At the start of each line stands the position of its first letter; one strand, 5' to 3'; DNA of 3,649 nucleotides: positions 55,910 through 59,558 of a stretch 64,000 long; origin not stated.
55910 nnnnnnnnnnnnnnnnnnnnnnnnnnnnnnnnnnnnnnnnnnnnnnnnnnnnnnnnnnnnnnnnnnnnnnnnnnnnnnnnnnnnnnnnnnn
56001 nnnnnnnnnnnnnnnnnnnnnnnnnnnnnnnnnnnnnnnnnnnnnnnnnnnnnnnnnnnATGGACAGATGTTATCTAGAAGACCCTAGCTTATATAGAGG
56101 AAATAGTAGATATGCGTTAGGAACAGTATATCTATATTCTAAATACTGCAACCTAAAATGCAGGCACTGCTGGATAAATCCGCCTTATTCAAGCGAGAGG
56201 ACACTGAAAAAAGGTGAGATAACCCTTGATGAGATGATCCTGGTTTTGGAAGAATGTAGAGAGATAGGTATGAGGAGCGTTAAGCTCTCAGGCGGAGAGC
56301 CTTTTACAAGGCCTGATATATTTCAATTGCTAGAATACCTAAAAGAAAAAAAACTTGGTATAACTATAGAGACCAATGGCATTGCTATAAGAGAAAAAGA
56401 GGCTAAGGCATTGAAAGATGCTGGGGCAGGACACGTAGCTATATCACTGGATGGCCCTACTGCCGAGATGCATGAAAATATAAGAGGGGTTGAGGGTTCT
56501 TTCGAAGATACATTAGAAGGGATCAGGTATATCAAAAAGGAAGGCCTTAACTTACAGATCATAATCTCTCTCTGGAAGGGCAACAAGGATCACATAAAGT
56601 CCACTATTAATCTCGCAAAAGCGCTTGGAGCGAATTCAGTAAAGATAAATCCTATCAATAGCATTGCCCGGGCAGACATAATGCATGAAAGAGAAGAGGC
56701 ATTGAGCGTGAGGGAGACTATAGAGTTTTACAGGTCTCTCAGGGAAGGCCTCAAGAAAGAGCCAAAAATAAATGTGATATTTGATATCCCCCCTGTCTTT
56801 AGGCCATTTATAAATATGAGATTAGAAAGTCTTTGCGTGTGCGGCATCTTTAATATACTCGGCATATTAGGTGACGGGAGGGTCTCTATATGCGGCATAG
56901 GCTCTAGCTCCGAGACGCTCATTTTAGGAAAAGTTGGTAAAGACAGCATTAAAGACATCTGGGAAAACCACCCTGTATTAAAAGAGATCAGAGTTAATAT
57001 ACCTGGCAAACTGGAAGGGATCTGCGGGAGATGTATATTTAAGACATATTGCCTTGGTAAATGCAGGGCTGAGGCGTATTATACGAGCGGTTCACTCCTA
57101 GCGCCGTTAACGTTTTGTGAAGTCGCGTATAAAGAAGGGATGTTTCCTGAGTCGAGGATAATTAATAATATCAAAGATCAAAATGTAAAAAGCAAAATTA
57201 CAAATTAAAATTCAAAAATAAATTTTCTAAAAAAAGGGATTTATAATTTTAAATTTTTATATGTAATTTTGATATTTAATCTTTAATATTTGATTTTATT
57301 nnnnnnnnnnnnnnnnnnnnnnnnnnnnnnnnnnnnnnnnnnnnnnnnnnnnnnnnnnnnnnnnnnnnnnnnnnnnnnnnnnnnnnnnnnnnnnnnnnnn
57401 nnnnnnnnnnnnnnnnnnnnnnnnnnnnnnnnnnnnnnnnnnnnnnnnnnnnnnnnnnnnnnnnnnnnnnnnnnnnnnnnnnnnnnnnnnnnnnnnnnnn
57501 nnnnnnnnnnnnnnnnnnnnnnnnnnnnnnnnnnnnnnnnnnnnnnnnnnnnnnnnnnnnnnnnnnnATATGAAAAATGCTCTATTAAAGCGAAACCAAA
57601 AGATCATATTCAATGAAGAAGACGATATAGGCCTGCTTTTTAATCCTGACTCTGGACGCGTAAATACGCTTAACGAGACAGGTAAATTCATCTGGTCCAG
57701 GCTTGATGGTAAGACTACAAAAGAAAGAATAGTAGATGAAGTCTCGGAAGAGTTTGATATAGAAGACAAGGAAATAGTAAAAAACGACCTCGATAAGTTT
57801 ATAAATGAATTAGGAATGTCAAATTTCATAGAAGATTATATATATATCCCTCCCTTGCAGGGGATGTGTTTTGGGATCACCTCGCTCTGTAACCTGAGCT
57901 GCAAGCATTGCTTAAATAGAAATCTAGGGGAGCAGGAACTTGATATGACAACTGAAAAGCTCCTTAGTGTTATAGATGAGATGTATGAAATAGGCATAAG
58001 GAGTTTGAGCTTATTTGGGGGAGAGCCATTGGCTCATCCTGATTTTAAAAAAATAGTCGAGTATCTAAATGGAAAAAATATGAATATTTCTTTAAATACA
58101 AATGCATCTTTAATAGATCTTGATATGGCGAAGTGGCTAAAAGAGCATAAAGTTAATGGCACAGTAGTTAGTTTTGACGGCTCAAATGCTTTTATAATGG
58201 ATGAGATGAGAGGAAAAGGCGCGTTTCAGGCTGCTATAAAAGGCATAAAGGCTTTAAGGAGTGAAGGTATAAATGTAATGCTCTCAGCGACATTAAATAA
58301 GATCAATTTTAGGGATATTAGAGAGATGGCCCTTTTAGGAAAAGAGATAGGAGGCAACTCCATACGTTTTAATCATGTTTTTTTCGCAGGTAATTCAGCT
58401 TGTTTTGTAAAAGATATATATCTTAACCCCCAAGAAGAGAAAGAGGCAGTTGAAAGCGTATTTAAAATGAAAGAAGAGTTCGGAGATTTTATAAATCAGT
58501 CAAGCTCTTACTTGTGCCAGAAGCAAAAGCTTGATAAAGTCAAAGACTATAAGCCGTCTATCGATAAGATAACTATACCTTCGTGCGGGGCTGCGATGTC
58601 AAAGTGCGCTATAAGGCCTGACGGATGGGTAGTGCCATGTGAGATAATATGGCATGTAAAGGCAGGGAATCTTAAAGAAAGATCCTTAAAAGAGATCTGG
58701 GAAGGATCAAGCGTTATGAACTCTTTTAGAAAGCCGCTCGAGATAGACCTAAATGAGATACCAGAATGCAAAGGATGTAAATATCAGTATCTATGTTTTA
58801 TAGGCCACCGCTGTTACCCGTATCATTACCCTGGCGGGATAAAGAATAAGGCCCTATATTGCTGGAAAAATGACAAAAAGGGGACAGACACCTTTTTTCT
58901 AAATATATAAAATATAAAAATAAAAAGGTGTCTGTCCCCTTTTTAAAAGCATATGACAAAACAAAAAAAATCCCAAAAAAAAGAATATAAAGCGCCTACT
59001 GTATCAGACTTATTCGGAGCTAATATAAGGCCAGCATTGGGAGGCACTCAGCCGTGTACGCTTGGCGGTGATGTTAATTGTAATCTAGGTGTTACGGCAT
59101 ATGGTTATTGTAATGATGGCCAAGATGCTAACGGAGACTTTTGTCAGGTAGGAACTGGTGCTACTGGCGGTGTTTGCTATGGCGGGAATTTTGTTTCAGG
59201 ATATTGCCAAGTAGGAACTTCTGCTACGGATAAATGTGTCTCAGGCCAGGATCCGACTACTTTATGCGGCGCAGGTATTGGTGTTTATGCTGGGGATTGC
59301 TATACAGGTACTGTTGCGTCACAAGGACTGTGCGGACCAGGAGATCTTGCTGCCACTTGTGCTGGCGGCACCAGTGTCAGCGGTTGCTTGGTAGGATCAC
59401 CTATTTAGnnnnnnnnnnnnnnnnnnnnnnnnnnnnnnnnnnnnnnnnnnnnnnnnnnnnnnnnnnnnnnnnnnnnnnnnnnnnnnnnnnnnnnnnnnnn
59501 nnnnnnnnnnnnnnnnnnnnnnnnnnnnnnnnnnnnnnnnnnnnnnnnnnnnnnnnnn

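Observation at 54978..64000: Candidate novel RiPP-type peptide-modification operon: two rSAM/SPASM enzymes, PqqD, a Cys-repeat substrate, HprK-like kinase, S26 peptidase, CYTH, membrane enzyme and ABC exporter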

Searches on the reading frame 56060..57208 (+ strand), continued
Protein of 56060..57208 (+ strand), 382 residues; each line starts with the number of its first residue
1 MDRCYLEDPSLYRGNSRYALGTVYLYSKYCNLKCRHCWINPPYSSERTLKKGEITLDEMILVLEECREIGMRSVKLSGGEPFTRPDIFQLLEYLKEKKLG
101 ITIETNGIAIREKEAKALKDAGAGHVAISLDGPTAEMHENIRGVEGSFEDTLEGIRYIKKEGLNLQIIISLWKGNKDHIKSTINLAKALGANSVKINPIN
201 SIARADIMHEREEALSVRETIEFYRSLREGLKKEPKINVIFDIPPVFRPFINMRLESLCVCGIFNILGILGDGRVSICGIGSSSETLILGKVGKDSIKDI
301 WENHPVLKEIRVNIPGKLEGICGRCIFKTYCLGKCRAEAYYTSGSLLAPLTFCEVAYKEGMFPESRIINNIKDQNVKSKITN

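Call 44: search_solved_structures(query=window:56060-57208:+, max_evalue=0.00001)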
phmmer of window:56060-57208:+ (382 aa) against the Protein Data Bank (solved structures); distinct sequences matched with E-value up to 0.00001: 10.
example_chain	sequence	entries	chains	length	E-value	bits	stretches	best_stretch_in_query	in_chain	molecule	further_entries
6c8v_A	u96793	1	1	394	3.7e-17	66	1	27-346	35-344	Coenzyme PQQ synthesis protein E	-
2fb2_A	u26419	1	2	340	4.8e-13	52.5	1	28-177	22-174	Molybdenum cofactor biosynthesis protein A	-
1tv7_A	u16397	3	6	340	5.4e-13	52.3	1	28-177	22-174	Molybdenum cofactor biosynthesis protein A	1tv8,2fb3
6efn_A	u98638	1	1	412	1.5e-11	47.5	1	26-216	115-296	Sporulation killing factor maturation protein SkfB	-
5wgg_A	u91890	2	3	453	6.6e-10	42.1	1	27-341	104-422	Radical SAM domain protein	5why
7vob_C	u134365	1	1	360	1e-09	41.5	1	30-163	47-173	Cytosylglucuronate decarboxylase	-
7voc_C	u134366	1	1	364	1e-09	41.5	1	30-163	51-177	Cytosylglucuronate decarboxylase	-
4k36_A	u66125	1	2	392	6.4e-07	32.3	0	27-139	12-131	Anaerobic sulfatase-maturating enzyme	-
4k37_A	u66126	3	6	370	2.9e-06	30.2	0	27-139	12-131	Anaerobic sulfatase-maturating enzyme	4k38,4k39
7tol_A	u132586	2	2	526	6.7e-06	29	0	28-225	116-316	glycerol dibiphytanyl glycerol tetraether - macrocyclic archaeol synthase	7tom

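Call 47: search_protein_families(library=pfam, proteins=[L003:14134-15762:+, L009:2785-3663:+], max_evalue=5)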
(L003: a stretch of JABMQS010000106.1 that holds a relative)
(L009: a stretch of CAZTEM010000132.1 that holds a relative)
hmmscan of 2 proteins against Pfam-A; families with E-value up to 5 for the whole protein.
L003:14134-15762:+ (542 aa): 1 family
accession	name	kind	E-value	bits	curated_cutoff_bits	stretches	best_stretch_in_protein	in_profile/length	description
PF04103.21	CD20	-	1.5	9.3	27.9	1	197-245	26-74/156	CD20-like family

L009:2785-3663:+ (292 aa): 12 families
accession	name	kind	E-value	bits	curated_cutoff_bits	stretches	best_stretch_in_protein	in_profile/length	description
PF13555.12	AAA_29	-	0.015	15.5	27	1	125-148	15-37/61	P-loop containing region of AAA domain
PF07475.17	Hpr_kinase_C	-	0.017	15.1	33.3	1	124-173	9-59/171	HPr Serine kinase C-terminal domain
PF13191.12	AAA_16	-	0.022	15.7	32.6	1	132-188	23-75/167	AAA ATPase domain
PF00005.33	ABC_tran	-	0.031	15.3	25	1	131-153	9-31/137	ABC transporter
PF05729.18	NACHT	-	0.044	14.1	26.7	1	136-161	3-28/167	NACHT domain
PF13671.12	AAA_33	-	0.054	14.2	27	1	136-164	2-32/143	AAA domain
PF13479.12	AAA_24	-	0.077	13.3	27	1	134-156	3-25/195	AAA domain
PF13401.12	AAA_22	-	0.11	13.3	27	1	136-153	8-25/130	AAA domain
PF00448.28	SRP54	-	0.26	11.4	22.7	1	136-154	4-22/196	SRP54-type protein, GTPase domain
PF03193.22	RsgA_GTPase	-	0.29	11.4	30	1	124-156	97-129/174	RsgA GTPase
PF13604.12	AAA_30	-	0.34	11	27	1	134-159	19-44/191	AAA domain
PF00503.26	G-alpha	-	0.5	9.9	48.8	1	135-154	23-42/333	G-protein alpha subunit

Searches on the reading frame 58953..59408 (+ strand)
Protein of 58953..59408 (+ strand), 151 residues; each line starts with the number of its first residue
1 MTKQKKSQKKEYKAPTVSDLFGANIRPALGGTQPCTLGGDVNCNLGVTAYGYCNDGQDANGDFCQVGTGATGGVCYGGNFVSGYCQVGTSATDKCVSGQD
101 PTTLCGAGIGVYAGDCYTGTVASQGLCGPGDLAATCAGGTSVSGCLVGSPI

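Call 3: search_protein_families(library=pfam, proteins=[window:58953-59408:+], max_evalue=0.01)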
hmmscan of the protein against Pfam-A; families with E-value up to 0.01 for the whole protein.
window:58953-59408:+ (151 aa): 0 families

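Call 5: search_protein_families(library=ncbifam, proteins=[window:58953-59408:+], max_evalue=0.01)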
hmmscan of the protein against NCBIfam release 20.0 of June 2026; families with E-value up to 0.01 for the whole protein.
window:58953-59408:+ (151 aa): 0 families

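Call 7: find_encoding_contigs(protein=window:58953-59408:+, flank=10000, max_places=6)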
Protein window:58953-59408:+ (151 aa): no gene with exactly this product is on record in the collection.

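Call 8: find_homologous_proteins(query=window:58953-59408:+, max_evalue=0.01)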
Query window:58953-59408:+ (151 aa): 1 proteins with E <= 0.01 among 26 candidates.
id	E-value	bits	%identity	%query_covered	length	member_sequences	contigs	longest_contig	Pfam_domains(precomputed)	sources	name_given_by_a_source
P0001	1.1e-93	330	100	100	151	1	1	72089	-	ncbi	ncbi:MAG: hypothetical protein ABIG92_05205 [Candidatus Omnitrophota bacterium]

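Call 18: search_protein_families(library=ncbifam, proteins=[window:58953-59408:+], max_evalue=10)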
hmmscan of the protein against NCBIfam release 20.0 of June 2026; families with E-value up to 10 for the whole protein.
window:58953-59408:+ (151 aa): 0 families

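Call 32: find_homologous_proteins(query=A2, max_evalue=0.001)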
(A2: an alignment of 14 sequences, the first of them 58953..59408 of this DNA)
Query A2 (14 sequences) (151 aa, profile of the alignment): 9 proteins with E <= 0.001 among 8000 candidates.
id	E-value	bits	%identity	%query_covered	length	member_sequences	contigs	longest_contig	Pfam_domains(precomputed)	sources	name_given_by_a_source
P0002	1.1e-14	72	32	16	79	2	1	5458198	-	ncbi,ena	-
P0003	2.4e-14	71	67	6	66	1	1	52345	-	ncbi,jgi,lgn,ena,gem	-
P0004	1.3e-12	66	30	23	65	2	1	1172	-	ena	-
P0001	1.5e-9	56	100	100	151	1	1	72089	-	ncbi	ncbi:MAG: hypothetical protein ABIG92_05205 [Candidatus Omnitrophota bacterium]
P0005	4.5e-9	54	30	33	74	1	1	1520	-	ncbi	-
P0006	2.4e-7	49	33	16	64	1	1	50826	-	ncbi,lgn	-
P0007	3.6e-7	48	36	29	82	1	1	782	-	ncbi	-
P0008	8.8e-6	44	22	33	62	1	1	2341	-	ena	-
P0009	5.8e-4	38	59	13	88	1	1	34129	-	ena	-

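Call 34: find_encoding_contigs(protein=P0009, flank=10000, max_places=3)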
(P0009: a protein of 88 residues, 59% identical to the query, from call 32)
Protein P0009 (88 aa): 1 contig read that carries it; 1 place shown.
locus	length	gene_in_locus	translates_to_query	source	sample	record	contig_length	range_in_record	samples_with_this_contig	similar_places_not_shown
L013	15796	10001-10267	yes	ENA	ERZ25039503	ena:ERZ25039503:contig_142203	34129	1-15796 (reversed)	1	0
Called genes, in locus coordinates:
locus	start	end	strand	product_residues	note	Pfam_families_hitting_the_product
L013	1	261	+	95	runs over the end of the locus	PF05402:PqqD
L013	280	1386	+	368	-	PF04055:Radical_SAM, PF13186:SPASM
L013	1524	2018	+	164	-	PF04055:Radical_SAM, PF13353:Fer4_12 (weak)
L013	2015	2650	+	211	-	-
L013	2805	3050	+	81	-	-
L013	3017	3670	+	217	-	-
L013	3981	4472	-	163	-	-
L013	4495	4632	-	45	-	-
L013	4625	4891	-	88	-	PF21956:DUF6922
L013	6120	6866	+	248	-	PF01797:Y1_Tnp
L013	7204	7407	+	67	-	-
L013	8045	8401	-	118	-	PF02452:PemK_toxin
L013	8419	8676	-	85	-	PF01402:RHH_1 (weak)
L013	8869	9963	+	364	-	PF13173:AAA_14, PF13635:DUF4143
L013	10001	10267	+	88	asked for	-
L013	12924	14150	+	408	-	PF14907:NTP_transf_5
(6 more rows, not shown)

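Call 35: find_encoding_contigs(protein=P0003, flank=10000, max_places=3)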
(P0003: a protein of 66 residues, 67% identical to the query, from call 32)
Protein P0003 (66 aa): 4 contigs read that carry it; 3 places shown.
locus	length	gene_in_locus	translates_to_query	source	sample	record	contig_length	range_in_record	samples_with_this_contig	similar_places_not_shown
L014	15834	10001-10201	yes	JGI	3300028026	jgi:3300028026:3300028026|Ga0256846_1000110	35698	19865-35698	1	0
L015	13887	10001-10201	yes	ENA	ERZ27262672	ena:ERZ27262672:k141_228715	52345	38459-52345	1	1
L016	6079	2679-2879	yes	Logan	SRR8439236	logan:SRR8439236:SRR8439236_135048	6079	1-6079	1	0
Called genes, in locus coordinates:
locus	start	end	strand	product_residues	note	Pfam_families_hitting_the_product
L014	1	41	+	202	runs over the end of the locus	-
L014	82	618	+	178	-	-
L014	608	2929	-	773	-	PF04932:Wzy_C, PF00515:TPR_1 (faint), PF07719:TPR_2 (faint), PF13181:TPR_8 (faint), PF13428:TPR_14 (faint), PF13432:TPR_16 (faint), PF14559:TPR_19 (faint)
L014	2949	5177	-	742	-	PF13807:GNVR, PF01656:CbiA (weak), PF10609:ParA, PF13614:AAA_31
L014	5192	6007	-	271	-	PF02563:Poly_export, PF10531:SLBB (weak), PF22461:SLBB_2, PF10531:SLBB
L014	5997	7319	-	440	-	PF10082:BBP2_2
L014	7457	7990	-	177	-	-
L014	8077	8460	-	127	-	-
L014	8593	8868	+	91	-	PF05402:PqqD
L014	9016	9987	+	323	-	PF04055:Radical_SAM, PF13186:SPASM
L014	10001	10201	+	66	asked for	-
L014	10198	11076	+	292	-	PF27840:ScmC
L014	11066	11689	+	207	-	-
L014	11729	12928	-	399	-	PF13519:VWA_2 (weak), PF00691:OmpA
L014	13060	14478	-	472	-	PF05402:PqqD (weak), PF04055:Radical_SAM, PF13353:Fer4_12 (weak), PF13186:SPASM (weak)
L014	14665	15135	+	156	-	PF00717:Peptidase_S24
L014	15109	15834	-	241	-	?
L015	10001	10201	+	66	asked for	-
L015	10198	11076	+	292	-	PF27840:ScmC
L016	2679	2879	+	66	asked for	-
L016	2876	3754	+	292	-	PF27840:ScmC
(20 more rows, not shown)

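Call 36: find_encoding_contigs(protein=P0008, flank=5000, max_places=3)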
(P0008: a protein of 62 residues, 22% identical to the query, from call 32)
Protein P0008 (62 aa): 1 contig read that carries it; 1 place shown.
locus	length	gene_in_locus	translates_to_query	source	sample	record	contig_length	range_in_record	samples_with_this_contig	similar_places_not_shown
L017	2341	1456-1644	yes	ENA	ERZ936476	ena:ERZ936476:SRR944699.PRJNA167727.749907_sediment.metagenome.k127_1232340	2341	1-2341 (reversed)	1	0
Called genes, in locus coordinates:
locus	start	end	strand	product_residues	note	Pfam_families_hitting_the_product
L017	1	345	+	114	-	?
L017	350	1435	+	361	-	PF13353:Fer4_12, PF04055:Radical_SAM, PF13186:SPASM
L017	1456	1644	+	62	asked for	-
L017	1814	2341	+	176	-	?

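Call 38: search_protein_families(library=ncbifam, proteins=[L014:11066-11689:+, L014:7457-7990:-, L014:8077-8460:-, L014:5997-7319:-], max_evalue=0.001)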
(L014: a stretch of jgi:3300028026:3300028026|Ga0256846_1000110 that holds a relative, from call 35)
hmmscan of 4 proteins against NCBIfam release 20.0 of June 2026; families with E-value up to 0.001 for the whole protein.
L014:11066-11689:+ (207 aa): 2 families
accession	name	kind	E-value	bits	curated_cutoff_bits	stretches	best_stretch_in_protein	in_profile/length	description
TIGR02228.1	sigpep_I_arch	equivalog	4e-13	49.5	51.85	1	8-90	31-121/158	signal peptidase I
NF046067.1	SigPepSipWBacil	equivalog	1.7e-05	24.5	190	1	10-86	40-124/189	signal peptidase I SipW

L014:7457-7990:- (177 aa): 0 families

L014:8077-8460:- (127 aa): 0 families

L014:5997-7319:- (440 aa): 2 families
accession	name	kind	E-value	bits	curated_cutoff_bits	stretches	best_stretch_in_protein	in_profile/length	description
TIGR03014.2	EpsL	equivalog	7.2e-22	77.9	275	1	201-437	139-382/385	XrtB/PEP-CTERM-associated polysaccharide biosynthesis outer membrane protein EpsL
TIGR03016.1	pepcterm_hypo_1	hypoth_equivalog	3.6e-07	29.5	90.85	0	58-94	6-42/477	TIGR03016 family PEP-CTERM system-associated outer membrane protein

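Call 64: search_protein_representatives(alignment_id=A3)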
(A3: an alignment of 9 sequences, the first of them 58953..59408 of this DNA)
Query: 9 sequences, 97 profile positions. Proteins with E-value up to 0.001 (for the whole library): 178; up to 1e-10: 4; up to 1e-30: 0. The best 150 are listed.
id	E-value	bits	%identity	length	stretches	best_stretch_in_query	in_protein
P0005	1.1e-22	96.3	-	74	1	7-82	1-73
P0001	7.3e-18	80.8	-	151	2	1-87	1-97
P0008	4.7e-15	71.8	-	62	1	4-75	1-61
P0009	2.8e-13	66.1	-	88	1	10-82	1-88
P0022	1.1e-09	54.6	-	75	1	7-81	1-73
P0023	2.4e-08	50.3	-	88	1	7-81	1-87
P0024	2.8e-08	50.1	-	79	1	3-80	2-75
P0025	3.7e-08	49.7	-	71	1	4-75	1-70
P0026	5.9e-08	49.1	-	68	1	4-72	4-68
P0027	6.3e-08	48.9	-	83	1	7-82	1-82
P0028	7.2e-08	48.8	-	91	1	8-87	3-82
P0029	8.7e-08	48.5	-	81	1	5-81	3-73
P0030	9.7e-08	48.3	-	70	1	4-71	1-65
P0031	1.4e-07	47.9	-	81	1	4-80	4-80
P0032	1.5e-07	47.7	-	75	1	7-81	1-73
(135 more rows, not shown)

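Call 81: predict_structure(alignment_id=A3)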
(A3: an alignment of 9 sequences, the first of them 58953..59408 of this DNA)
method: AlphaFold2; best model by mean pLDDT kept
length: 151 residues; sequences in the alignment: 9
mean_pLDDT: 44.2   pTM: 0.19
mean pLDDT of the five models: 44.2, 43.5, 43.2, 41.0, 39.3
residues with pLDDT >= 90: 0; 70-90: 20; 50-70: 8; < 50: 123
segments of 3 or more residues with pLDDT < 50: 24-57, 65-151
pLDDT, mean of each block of 10 residues (from residue 1): 79 84 49 35 37 46 47 42 34 35 36 32 35 38 34 40
secondary structure, 60 per line:
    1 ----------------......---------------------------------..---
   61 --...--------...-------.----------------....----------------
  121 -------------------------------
elements in order: H17-22 E63-65 E74-76 H101-104
